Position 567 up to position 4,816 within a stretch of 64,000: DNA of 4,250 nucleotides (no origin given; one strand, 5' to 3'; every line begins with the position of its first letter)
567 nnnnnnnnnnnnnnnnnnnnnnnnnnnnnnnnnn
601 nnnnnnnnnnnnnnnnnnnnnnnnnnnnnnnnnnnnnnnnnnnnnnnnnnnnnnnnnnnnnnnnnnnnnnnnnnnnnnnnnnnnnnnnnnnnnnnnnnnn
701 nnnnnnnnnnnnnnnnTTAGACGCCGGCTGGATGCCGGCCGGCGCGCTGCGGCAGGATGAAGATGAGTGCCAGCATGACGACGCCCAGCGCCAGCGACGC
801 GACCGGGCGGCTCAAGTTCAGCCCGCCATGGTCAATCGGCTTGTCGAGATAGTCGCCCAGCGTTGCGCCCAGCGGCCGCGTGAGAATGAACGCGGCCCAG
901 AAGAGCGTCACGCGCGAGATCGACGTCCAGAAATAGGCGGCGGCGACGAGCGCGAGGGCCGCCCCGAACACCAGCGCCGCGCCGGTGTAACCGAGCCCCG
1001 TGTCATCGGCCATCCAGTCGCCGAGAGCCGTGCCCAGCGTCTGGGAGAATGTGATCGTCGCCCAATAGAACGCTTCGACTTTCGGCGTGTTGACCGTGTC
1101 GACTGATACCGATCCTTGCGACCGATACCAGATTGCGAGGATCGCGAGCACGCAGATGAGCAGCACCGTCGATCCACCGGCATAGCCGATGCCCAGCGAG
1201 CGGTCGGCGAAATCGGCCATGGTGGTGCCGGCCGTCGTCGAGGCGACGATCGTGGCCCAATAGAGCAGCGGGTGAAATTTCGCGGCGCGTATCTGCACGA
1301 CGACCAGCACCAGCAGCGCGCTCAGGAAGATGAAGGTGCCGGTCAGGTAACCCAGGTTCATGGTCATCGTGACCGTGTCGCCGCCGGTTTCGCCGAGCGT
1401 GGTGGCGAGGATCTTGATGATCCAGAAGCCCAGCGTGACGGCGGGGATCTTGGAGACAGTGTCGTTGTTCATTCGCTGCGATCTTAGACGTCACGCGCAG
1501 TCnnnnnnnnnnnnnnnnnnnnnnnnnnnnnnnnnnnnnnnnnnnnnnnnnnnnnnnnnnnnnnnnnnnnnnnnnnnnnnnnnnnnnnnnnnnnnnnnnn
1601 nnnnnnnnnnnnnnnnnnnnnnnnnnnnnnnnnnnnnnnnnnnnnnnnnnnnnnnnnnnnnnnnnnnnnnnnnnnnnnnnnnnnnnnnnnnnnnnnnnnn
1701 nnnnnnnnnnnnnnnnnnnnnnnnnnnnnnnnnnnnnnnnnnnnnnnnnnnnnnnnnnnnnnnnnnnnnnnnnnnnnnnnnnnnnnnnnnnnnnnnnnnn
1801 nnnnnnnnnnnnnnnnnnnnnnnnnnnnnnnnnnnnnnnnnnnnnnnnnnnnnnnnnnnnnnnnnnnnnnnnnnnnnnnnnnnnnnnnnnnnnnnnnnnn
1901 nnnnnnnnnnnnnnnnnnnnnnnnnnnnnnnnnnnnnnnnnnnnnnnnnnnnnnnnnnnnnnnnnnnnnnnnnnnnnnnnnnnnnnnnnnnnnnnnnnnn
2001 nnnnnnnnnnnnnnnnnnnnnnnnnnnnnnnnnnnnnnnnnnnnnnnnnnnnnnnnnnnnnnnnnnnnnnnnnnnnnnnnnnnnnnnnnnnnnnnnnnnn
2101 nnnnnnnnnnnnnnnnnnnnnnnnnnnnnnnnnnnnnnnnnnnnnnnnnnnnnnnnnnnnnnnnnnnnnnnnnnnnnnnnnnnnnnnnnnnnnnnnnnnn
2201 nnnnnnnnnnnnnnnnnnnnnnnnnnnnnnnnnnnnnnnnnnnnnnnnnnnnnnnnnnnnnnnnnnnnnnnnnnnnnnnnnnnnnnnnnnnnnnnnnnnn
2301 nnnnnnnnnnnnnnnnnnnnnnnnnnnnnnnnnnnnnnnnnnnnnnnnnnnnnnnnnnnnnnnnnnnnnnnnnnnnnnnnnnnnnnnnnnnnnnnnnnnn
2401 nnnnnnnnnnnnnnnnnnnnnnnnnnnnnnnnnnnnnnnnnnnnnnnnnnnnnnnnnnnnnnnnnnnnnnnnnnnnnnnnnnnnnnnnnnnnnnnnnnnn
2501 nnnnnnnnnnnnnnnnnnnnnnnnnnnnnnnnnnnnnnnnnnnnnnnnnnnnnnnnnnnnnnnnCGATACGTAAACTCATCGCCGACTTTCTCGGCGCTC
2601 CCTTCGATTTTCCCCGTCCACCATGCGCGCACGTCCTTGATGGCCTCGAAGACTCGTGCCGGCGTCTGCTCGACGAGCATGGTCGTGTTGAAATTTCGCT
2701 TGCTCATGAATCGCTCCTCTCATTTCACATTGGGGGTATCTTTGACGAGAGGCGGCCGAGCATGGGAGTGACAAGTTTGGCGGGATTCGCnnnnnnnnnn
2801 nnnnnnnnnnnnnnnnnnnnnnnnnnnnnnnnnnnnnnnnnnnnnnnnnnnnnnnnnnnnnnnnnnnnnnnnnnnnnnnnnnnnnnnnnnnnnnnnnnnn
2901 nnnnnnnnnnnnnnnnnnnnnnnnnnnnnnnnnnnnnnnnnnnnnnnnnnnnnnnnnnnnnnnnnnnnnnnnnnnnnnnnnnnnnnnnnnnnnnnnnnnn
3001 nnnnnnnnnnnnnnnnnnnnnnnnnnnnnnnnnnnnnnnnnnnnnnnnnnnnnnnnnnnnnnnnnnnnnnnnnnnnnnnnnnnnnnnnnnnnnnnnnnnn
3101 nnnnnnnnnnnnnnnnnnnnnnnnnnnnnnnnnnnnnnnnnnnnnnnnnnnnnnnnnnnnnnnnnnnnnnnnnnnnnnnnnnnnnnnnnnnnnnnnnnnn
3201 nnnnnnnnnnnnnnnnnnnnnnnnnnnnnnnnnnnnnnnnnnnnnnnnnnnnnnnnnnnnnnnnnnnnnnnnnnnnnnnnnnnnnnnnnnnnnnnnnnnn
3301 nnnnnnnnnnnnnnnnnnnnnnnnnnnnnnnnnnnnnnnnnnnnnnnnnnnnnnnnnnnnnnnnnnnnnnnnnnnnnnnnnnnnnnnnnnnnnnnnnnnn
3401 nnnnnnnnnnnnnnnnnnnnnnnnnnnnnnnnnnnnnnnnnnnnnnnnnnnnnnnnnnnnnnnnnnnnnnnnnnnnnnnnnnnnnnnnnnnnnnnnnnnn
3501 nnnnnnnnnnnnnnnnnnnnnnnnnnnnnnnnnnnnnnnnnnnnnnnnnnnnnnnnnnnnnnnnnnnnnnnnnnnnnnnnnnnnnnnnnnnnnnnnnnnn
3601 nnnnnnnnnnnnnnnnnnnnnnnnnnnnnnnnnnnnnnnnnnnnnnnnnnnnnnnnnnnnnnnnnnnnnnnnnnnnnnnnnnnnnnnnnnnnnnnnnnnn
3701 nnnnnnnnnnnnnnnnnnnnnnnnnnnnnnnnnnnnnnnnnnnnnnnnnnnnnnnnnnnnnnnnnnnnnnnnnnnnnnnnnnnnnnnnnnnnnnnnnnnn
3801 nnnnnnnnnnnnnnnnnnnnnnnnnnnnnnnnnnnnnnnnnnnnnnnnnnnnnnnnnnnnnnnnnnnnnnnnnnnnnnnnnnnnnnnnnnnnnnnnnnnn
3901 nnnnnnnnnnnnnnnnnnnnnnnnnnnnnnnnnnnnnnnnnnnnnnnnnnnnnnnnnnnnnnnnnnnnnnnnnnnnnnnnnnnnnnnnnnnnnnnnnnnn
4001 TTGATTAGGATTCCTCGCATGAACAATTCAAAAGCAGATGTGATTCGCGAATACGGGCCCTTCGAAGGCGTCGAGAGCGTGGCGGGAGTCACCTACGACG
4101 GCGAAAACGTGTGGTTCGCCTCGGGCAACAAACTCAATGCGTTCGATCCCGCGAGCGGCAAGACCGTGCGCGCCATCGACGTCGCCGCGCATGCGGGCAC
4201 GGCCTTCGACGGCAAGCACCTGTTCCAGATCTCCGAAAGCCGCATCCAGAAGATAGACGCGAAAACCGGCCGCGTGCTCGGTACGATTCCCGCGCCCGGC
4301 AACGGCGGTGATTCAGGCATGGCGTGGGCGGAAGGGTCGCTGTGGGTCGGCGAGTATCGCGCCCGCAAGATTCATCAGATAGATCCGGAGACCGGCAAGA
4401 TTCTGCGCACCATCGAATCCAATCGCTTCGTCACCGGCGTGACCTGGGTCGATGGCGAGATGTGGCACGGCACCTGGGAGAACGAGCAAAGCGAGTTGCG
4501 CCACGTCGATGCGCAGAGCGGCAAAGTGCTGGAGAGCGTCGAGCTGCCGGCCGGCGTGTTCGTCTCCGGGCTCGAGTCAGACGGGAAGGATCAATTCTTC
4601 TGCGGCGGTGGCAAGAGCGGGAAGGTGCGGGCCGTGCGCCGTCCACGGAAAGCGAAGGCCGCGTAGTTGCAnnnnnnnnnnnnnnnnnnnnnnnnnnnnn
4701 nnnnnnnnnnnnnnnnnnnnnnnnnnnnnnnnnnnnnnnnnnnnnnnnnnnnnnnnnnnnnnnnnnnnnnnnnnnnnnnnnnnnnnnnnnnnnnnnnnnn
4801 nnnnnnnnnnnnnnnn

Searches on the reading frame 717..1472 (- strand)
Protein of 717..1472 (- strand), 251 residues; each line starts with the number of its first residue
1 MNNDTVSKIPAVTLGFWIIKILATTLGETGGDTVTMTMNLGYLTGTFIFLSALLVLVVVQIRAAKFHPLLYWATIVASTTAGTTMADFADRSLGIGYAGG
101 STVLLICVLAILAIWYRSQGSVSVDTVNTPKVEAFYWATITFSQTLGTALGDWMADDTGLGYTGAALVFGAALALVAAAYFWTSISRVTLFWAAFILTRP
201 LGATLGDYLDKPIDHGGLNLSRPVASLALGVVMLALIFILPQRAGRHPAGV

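Call 13: search_protein_families(library=pfam, proteins=[window:717-1472:-])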
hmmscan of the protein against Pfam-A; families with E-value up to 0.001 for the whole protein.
window:717-1472:- (251 aa): 1 family
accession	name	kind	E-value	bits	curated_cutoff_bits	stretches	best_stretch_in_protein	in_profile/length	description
PF03988.17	DUF347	-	2.2e-62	207.5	28.2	4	70-120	1-51/52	Repeat of Unknown Function (DUF347)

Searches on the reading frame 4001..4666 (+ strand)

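Call 13: search_protein_families(library=pfam, proteins=[window:4001-4666:+])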
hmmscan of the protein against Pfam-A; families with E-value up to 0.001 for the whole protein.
window:4001-4666:+ (221 aa): 7 families
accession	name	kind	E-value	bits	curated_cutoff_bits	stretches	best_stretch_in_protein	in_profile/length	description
PF05096.18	Glu_cyclase_2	-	2.6e-12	47.1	22.3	1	139-194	36-91/249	Glutamine cyclotransferase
PF16819.11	DUF5074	-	5.6e-10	39.2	27.2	1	73-187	110-228/353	Domain of unknown function (DUF5074)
PF13360.13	PQQ_2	-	5.2e-07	30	27.6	1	79-212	2-133/233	Outer membrane protein assembly factor BamB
PF08450.18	SGL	-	9.6e-07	29.1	26.3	0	103-148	186-231/246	SMP-30/Gluconolactonase/LRE-like region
PF03413.25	PepSY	-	1.9e-06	28.5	24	0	84-95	46-59/60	Peptidase propeptide and YPEB domain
PF21959.2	DUF6923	-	2.1e-06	28.1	27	1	80-168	109-200/234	Repeat of unknown function (DUF6923)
PF21783.3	YNCE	-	0.00073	19.4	27.1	0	61-150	242-334/339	YNCE-like beta-propeller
